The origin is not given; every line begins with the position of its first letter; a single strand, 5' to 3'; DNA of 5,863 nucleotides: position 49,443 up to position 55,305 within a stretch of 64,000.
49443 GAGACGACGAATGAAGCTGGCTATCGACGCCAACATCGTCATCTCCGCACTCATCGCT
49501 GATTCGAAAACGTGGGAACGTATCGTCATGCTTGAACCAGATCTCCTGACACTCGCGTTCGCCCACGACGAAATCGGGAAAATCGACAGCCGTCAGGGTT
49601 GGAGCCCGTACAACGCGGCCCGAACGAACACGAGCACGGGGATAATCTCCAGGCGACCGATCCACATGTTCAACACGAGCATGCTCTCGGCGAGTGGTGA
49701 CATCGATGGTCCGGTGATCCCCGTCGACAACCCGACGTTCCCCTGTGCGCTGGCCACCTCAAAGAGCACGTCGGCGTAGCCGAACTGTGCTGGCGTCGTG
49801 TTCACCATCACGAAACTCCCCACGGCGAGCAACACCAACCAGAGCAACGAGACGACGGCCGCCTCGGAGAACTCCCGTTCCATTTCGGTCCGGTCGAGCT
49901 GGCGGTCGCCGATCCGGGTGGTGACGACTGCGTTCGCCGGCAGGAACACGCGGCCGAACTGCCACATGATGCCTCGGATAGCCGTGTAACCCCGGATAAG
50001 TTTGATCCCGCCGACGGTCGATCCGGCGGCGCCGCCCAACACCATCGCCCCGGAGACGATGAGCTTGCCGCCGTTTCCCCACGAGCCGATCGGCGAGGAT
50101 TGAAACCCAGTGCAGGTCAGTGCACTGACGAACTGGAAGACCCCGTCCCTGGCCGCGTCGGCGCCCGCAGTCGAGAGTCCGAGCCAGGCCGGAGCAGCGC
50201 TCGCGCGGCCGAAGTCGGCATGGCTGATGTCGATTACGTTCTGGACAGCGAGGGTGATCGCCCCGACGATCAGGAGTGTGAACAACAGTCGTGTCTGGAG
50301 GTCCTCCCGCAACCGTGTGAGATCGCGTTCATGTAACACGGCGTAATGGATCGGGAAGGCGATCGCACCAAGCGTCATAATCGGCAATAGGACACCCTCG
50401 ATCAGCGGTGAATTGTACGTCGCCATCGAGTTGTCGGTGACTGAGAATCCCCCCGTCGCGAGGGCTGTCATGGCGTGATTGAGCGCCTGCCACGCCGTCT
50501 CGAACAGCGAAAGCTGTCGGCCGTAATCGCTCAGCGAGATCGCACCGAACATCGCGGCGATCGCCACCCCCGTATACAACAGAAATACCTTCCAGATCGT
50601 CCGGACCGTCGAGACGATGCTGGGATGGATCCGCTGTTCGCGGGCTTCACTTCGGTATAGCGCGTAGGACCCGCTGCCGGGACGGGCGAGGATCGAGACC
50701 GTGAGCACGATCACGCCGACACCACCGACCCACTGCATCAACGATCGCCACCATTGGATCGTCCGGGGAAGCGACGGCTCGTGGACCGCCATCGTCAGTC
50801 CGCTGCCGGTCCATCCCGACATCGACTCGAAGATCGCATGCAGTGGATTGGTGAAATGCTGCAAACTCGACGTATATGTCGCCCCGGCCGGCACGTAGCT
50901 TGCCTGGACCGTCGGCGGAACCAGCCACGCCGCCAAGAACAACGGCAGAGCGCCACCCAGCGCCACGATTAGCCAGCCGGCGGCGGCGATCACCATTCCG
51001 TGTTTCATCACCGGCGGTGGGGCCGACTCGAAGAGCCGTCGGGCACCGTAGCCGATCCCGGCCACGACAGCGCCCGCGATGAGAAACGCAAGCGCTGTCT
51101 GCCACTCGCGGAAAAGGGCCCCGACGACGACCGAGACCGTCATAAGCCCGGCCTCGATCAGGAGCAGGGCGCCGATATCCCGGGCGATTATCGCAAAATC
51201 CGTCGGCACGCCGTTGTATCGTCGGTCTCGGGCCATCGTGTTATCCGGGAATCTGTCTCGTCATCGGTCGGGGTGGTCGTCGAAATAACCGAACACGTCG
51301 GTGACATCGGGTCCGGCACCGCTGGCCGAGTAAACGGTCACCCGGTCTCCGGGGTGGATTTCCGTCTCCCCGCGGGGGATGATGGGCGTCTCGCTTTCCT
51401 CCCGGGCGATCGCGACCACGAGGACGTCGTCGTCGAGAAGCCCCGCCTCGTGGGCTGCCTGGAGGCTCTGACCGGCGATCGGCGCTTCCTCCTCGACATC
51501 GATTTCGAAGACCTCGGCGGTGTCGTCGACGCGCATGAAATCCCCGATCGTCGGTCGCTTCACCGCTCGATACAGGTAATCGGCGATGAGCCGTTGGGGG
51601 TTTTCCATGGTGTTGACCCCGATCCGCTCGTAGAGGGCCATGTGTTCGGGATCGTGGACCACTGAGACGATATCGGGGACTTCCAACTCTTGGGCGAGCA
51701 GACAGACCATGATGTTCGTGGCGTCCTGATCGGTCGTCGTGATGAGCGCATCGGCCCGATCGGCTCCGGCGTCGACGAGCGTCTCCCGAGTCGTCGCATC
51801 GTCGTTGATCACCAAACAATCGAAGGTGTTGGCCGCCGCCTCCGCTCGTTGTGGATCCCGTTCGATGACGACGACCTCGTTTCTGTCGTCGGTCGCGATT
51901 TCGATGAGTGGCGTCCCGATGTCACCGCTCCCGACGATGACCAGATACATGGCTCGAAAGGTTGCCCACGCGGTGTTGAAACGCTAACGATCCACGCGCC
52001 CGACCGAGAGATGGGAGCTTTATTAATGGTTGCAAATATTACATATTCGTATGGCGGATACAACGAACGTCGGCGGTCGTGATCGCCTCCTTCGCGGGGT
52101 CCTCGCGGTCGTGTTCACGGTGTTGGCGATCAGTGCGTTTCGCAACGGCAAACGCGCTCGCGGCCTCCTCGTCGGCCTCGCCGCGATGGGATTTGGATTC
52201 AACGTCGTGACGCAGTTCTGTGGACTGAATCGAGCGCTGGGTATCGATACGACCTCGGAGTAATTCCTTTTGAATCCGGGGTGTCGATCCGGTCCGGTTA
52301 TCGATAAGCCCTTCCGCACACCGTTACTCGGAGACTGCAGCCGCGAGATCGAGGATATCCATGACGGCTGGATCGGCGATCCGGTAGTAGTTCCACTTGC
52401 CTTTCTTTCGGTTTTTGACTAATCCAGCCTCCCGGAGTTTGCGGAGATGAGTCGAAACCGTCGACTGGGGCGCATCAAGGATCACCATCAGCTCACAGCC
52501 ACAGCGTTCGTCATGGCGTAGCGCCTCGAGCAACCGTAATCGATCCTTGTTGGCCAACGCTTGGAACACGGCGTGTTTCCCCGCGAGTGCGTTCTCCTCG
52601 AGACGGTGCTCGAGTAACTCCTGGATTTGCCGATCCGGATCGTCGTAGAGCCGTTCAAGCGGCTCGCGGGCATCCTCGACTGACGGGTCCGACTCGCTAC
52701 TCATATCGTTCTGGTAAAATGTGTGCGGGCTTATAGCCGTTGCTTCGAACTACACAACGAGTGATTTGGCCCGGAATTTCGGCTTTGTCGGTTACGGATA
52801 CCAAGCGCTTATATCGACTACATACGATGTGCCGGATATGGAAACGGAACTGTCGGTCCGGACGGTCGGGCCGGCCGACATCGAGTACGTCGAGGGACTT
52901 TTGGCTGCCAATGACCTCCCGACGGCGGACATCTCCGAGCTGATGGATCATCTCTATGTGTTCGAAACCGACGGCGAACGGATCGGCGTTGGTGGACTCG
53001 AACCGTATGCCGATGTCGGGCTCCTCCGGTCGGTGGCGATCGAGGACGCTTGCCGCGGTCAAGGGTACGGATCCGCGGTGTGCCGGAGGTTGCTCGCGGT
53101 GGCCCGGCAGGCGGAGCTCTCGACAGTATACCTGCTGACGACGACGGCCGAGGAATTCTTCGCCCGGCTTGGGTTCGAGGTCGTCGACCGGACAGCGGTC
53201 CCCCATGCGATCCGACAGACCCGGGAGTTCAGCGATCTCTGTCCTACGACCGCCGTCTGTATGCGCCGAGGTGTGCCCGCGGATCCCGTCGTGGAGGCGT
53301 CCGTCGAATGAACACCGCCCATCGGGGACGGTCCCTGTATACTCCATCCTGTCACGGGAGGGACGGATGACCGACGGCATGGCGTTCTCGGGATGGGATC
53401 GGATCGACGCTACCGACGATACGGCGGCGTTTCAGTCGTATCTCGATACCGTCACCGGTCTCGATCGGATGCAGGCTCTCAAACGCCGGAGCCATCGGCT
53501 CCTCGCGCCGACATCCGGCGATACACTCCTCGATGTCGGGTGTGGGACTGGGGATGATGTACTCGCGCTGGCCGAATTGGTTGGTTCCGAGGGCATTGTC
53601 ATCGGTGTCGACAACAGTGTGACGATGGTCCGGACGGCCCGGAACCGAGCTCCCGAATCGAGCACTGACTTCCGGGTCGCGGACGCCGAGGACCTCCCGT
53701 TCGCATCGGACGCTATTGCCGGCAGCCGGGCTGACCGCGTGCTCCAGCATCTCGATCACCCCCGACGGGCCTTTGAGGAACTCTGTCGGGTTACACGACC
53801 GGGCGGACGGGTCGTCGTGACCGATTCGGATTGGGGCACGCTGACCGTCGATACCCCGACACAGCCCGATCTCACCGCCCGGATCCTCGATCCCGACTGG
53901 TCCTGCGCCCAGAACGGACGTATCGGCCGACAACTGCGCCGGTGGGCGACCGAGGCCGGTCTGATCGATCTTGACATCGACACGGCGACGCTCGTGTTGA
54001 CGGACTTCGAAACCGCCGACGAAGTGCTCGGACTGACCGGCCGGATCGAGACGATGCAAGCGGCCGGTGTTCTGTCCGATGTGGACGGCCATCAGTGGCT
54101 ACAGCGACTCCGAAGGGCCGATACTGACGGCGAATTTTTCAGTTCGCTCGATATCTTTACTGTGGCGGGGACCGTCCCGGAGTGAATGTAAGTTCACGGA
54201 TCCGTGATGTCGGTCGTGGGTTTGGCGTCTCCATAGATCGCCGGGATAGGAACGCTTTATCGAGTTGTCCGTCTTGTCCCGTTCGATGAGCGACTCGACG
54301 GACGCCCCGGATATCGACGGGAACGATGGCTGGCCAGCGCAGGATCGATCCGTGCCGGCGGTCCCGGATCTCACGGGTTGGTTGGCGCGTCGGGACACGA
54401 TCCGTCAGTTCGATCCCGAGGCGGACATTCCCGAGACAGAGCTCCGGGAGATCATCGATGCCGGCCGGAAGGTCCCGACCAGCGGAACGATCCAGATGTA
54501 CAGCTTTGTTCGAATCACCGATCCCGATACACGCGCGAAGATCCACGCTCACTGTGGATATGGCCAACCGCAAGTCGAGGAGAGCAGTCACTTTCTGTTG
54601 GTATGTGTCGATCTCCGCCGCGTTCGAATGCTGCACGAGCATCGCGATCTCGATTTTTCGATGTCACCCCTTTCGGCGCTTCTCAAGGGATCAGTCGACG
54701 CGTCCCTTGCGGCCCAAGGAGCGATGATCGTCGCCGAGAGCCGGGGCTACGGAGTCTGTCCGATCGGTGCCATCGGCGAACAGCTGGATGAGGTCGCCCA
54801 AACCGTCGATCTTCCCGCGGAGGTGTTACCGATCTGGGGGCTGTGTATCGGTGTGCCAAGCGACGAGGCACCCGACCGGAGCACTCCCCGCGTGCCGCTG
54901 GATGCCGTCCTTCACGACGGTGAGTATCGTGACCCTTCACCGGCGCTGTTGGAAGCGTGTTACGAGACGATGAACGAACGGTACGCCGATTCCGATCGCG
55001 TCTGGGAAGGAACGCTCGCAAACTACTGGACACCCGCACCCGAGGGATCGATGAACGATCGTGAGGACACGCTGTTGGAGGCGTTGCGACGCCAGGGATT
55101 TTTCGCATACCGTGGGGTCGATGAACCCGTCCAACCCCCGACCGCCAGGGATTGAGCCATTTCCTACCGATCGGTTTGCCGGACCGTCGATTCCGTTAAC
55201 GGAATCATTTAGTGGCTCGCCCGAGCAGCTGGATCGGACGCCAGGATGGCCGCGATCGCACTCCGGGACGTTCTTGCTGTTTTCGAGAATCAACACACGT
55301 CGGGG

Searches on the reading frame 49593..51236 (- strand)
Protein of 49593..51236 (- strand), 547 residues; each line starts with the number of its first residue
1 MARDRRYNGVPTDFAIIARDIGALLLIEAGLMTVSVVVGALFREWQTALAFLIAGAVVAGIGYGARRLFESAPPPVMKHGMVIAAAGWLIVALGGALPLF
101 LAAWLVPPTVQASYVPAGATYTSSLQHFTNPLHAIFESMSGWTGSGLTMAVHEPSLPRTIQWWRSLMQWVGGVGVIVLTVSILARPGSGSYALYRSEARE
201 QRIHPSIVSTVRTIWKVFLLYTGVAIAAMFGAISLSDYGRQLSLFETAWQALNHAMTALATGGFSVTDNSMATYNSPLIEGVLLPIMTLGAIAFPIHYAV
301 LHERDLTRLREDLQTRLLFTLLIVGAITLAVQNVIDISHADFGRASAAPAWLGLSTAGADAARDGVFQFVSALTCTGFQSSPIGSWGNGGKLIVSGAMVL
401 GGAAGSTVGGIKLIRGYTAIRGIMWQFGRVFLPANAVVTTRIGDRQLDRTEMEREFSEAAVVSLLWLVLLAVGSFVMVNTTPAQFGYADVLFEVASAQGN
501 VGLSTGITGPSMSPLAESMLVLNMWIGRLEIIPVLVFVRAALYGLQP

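Call 36: search_protein_families(library=pfam, proteins=[window:49593-51236:-], max_evalue=0.001)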
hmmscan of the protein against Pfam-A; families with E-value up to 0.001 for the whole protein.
window:49593-51236:- (547 aa): 1 family
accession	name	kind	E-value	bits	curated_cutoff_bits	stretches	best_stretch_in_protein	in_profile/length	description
PF02386.22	TrkH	-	1e-104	351.3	27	1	79-539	1-491/502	Cation transport protein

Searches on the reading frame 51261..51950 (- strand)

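Call 36: search_protein_families(library=pfam, proteins=[window:51261-51950:-], max_evalue=0.001)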
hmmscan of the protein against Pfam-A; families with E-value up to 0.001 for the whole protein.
window:51261-51950:- (229 aa): 4 families
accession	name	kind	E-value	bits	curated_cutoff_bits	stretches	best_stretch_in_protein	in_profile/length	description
PF02254.24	TrkA_N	-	1.6e-27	96.6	23.8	1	4-118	2-116/116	TrkA-N domain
PF02080.26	TrkA_C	-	2e-11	44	27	1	147-213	1-63/71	TrkA-C domain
PF03807.23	F420_oxidored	-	0.00012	23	21.6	1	4-50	3-46/94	NADP oxidoreductase coenzyme F420-dependent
PF23443.1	DUF7126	-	0.00083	20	28.7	0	28-105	3-77/102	Family of unknown function (DUF7126)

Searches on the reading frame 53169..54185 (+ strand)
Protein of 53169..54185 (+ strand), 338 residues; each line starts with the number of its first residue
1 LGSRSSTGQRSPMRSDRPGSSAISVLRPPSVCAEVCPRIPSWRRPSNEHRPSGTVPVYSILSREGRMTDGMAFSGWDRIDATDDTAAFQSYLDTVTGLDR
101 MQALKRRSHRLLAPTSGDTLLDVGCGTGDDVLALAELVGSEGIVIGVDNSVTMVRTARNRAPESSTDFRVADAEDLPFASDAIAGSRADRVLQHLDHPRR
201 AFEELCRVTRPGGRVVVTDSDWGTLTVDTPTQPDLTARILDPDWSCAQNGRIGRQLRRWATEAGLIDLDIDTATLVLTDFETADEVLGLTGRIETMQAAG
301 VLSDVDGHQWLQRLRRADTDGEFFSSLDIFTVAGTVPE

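Call 73: search_protein_families(library=pfam, proteins=[window:53169-54185:+], max_evalue=0.0001)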
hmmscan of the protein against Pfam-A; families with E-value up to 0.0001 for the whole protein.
window:53169-54185:+ (338 aa): 7 families
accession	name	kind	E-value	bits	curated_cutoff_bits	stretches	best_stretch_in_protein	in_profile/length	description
PF13847.12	Methyltransf_31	-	5e-21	75.3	27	1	115-225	2-114/145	Methyltransferase domain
PF08241.18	Methyltransf_11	-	5.3e-20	72.3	21.2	1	121-217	1-95/95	Methyltransferase domain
PF13649.12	Methyltransf_25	-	1.1e-18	68.1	27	1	121-213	2-97/97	Methyltransferase domain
PF01209.24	Ubie_methyltran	-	4e-14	53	20.1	1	95-219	26-153/233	ubiE/COQ5 methyltransferase family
PF08242.18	Methyltransf_12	-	4.4e-10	40.6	30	1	121-215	1-98/98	Methyltransferase domain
PF13489.12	Methyltransf_23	-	6.7e-10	39.4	27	1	102-265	7-159/164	Methyltransferase domain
PF01135.25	PCMT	-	5.6e-06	26.7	20.3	1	111-164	68-121/210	Protein-L-isoaspartate(D-aspartate) O-methyltransferase (PCMT)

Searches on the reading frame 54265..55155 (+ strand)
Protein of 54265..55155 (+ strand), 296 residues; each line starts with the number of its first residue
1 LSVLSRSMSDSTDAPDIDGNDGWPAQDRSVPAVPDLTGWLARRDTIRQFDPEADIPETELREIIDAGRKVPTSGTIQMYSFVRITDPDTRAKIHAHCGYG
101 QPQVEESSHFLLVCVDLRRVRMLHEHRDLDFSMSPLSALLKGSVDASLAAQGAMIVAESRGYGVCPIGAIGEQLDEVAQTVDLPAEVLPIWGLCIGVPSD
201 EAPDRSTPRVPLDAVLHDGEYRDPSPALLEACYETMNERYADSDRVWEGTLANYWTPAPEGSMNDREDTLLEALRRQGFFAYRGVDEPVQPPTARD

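Call 73: search_protein_families(library=pfam, proteins=[window:54265-55155:+], max_evalue=0.0001)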
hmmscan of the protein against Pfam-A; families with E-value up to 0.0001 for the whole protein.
window:54265-55155:+ (296 aa): 1 family
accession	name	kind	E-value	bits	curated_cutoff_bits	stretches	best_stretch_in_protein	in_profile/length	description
PF00881.29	Nitroreductase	-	8.2e-19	68.8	23.5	1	41-188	2-160/167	Nitroreductase family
